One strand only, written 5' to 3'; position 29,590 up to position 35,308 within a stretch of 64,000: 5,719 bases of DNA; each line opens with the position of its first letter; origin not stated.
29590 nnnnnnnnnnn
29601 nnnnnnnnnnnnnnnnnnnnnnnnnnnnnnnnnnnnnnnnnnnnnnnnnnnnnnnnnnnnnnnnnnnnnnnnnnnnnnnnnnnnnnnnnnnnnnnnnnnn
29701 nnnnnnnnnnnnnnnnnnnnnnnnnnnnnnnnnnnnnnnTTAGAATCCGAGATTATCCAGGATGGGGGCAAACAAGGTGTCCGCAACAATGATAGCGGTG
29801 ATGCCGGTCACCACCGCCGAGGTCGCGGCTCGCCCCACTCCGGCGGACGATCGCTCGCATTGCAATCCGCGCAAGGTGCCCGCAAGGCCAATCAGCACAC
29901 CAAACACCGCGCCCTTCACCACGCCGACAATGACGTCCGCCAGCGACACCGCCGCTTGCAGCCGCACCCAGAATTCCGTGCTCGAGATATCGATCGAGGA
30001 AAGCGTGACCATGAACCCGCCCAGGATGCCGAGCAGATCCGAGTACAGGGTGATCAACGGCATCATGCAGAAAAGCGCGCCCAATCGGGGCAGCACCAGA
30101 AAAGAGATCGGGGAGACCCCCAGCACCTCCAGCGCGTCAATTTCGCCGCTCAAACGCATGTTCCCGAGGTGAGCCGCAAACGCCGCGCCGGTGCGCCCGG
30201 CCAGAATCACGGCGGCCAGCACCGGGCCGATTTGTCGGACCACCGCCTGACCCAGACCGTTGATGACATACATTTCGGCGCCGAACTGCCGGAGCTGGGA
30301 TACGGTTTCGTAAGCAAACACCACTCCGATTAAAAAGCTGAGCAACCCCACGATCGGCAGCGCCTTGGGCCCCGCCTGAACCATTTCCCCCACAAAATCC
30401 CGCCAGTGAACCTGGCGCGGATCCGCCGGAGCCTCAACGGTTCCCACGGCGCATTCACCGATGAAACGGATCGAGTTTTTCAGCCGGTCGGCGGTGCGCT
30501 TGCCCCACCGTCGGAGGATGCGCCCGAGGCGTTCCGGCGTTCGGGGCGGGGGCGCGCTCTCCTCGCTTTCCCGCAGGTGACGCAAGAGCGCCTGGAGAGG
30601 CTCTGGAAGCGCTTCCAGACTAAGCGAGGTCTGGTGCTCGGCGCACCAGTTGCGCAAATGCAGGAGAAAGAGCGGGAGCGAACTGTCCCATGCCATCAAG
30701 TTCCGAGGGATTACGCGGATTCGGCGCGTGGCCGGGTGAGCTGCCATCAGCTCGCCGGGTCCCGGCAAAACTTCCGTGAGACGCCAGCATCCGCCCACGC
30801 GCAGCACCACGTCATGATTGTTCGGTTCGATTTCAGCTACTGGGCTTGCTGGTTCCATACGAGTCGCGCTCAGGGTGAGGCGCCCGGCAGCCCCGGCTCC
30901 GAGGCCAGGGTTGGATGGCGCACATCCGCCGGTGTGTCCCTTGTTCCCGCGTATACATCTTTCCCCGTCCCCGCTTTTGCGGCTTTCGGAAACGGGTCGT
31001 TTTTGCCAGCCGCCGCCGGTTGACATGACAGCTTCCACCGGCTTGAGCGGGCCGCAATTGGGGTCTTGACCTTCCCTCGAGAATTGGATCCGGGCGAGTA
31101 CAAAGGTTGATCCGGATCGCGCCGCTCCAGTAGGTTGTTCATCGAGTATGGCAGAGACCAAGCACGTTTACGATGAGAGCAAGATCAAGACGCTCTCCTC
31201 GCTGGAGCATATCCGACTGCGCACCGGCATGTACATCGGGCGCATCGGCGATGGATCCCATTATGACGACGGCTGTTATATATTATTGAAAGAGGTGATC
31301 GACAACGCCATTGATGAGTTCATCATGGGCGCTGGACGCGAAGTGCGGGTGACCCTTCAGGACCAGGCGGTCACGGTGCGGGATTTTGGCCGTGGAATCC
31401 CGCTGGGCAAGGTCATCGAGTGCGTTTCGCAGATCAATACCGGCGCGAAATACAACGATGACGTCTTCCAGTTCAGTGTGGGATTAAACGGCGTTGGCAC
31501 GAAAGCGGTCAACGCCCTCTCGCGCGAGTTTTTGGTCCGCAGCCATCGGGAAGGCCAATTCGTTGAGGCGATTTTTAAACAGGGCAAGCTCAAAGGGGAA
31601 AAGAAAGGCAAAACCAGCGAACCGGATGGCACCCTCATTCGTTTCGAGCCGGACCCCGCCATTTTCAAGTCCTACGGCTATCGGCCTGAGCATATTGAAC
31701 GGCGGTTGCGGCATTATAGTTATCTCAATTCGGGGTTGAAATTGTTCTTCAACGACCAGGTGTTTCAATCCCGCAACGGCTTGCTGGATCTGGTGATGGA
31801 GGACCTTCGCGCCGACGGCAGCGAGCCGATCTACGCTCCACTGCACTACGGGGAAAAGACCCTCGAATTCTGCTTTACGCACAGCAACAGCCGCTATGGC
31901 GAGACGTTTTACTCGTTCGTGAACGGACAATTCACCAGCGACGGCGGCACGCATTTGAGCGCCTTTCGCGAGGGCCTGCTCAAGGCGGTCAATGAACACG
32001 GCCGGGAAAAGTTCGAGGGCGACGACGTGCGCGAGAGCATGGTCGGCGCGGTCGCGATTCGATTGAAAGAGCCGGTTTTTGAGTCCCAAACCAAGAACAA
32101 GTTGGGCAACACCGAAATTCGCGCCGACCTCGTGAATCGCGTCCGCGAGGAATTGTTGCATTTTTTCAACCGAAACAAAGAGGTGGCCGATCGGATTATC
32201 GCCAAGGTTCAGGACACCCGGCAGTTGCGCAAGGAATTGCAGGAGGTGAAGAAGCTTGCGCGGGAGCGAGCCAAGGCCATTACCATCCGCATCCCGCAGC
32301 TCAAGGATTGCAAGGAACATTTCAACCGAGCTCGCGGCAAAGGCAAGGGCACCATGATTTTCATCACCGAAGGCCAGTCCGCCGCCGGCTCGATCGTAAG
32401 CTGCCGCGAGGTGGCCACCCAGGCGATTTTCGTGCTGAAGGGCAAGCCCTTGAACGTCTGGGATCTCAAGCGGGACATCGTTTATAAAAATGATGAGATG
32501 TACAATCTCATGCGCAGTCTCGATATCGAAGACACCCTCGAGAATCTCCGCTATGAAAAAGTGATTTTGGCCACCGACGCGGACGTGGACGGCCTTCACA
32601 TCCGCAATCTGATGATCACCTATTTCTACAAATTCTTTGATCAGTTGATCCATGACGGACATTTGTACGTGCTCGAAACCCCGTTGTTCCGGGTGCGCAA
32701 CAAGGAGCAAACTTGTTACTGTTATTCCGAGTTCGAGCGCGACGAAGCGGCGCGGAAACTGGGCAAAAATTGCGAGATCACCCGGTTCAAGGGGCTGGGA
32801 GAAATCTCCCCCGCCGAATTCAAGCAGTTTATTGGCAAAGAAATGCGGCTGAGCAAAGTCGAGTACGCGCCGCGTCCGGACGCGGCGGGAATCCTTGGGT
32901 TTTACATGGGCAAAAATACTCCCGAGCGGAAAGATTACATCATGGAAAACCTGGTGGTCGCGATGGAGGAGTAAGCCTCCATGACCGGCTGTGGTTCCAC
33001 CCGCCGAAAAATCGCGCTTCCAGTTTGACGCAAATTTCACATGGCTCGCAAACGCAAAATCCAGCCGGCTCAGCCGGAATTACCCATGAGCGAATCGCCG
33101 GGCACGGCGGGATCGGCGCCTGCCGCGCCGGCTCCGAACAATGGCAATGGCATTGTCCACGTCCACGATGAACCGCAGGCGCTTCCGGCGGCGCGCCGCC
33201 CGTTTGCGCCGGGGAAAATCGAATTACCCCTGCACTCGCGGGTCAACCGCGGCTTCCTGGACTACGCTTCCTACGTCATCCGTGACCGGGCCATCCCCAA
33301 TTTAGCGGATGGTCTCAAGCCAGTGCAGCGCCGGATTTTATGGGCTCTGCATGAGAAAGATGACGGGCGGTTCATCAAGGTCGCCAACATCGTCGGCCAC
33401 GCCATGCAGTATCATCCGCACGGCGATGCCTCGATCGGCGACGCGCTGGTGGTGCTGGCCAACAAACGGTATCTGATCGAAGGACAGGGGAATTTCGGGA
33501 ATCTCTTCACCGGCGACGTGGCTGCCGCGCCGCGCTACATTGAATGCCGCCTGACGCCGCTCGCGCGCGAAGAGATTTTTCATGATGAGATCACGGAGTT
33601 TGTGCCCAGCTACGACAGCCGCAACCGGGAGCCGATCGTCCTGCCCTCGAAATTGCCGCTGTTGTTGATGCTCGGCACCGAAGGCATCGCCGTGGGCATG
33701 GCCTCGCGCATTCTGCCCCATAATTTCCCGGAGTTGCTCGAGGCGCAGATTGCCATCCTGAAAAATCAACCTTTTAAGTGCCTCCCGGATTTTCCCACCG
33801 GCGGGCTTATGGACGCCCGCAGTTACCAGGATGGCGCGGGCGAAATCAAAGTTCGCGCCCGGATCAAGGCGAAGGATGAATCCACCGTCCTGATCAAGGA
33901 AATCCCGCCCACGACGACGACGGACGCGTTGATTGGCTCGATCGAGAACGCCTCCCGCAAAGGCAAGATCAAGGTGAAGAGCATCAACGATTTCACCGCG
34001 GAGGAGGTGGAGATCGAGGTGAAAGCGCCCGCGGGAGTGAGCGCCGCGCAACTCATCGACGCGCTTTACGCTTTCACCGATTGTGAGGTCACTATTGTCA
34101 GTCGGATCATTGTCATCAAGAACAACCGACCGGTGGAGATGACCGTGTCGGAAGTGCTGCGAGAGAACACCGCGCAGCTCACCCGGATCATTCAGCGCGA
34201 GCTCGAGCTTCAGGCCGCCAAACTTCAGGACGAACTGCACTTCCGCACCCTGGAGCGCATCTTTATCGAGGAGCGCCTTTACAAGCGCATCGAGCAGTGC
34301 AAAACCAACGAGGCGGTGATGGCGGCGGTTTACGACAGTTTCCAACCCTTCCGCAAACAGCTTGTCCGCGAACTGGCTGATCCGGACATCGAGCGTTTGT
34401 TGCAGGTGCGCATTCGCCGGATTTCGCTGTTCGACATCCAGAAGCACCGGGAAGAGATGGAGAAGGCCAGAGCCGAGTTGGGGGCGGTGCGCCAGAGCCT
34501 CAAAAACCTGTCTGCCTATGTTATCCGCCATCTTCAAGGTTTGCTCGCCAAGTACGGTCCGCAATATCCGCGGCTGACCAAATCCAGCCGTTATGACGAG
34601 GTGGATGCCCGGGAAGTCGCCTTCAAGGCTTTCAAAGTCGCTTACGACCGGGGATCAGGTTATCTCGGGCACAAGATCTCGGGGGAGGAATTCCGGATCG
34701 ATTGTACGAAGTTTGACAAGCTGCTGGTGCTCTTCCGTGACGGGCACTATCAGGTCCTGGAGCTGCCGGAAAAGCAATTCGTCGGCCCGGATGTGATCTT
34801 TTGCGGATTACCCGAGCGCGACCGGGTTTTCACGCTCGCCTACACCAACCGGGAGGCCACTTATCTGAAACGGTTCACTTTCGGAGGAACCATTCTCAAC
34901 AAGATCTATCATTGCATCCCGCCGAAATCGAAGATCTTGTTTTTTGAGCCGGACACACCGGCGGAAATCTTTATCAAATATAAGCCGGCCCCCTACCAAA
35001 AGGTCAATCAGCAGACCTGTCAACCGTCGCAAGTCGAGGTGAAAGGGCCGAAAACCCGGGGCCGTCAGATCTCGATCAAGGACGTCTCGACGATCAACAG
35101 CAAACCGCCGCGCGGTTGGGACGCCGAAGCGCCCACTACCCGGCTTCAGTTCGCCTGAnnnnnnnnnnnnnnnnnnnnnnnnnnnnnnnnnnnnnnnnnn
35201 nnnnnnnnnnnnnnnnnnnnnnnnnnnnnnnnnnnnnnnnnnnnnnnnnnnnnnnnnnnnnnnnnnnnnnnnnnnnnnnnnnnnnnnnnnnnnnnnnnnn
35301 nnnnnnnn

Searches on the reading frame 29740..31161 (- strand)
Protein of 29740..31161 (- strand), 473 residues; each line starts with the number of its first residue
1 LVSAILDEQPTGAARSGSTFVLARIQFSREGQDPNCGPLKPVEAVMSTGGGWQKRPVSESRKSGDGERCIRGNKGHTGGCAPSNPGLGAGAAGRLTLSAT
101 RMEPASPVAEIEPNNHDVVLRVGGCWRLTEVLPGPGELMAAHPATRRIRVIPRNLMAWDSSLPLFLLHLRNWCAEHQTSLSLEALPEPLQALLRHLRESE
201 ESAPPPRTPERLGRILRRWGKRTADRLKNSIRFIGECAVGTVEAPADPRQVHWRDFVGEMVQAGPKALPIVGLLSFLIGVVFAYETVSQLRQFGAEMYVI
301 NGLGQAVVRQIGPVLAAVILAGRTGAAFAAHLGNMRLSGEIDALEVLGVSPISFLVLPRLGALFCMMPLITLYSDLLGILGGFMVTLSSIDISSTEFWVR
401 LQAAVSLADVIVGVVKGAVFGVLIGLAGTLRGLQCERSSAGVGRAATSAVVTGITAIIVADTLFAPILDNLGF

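Call 21: search_protein_families(library=pfam, proteins=[window:29740-31161:-], max_evalue=0.0001)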
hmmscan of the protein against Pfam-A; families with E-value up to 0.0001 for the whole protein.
window:29740-31161:- (473 aa): 1 family
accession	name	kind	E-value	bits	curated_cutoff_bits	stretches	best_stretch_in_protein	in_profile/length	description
PF02405.21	MlaE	-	8.3e-69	231.9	22.5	1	257-465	2-210/212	Permease MlaE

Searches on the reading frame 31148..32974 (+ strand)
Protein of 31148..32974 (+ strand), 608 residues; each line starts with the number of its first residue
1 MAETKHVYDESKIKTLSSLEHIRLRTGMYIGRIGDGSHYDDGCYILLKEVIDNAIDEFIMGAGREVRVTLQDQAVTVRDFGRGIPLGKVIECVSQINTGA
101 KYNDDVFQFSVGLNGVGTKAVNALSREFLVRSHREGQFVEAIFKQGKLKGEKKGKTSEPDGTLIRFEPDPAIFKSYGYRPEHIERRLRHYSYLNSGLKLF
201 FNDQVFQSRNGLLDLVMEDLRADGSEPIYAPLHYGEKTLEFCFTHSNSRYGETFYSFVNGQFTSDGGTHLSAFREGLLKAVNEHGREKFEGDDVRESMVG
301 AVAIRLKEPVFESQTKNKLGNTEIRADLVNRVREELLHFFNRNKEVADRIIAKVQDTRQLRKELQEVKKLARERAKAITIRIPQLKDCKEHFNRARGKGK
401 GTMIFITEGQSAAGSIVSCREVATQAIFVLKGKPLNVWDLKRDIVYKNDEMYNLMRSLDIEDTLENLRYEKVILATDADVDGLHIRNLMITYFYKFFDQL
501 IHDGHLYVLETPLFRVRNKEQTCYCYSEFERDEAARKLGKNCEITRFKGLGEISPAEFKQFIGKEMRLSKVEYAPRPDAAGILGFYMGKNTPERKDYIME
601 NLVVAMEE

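Call 21: search_protein_families(library=pfam, proteins=[window:31148-32974:+], max_evalue=0.0001)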
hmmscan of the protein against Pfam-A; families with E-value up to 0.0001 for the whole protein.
window:31148-32974:+ (608 aa): 4 families
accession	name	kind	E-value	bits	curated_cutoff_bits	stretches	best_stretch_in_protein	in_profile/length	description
PF00204.31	DNA_gyraseB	-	2.1e-32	112.4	27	1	227-368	20-171/173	DNA gyrase B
PF01751.28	Toprim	-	2.2e-12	47.4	23.1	1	404-509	2-94/96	Toprim domain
PF02518.31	HATPase_c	-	4e-07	30.9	26.4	1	43-130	6-93/111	Histidine kinase-, DNA gyrase B-, and HSP90-like ATPase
PF00986.26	DNA_gyraseB_C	-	1.6e-06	28.6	29.8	1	540-599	2-63/63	DNA gyrase B subunit, carboxyl terminus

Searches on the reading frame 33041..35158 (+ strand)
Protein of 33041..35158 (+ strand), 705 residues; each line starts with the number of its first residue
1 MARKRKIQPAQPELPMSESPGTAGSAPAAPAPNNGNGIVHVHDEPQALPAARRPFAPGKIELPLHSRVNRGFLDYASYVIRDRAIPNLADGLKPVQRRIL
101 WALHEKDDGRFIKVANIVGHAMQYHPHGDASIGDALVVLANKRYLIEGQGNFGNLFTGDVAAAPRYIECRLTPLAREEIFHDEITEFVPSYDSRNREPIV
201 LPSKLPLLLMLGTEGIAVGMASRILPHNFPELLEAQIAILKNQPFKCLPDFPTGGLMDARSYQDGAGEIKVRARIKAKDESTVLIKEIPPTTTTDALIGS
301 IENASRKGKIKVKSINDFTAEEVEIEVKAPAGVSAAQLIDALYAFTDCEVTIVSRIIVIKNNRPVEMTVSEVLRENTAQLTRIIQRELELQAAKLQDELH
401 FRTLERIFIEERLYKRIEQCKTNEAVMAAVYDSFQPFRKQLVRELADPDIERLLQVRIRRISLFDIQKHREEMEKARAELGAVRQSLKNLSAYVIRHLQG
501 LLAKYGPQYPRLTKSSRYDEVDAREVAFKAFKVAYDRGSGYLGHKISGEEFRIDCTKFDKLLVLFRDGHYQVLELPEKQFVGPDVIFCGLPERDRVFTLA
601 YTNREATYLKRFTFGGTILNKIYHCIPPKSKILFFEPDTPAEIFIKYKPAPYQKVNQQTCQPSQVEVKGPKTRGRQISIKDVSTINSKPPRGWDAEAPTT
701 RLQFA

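Call 21: search_protein_families(library=pfam, proteins=[window:33041-35158:+], max_evalue=0.0001)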
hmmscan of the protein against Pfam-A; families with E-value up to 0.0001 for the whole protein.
window:33041-35158:+ (705 aa): 1 family
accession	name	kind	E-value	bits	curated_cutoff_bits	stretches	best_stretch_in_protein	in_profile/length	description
PF00521.26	DNA_topoisoIV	-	8e-106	354.9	31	1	83-498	1-431/432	DNA gyrase/topoisomerase IV, subunit A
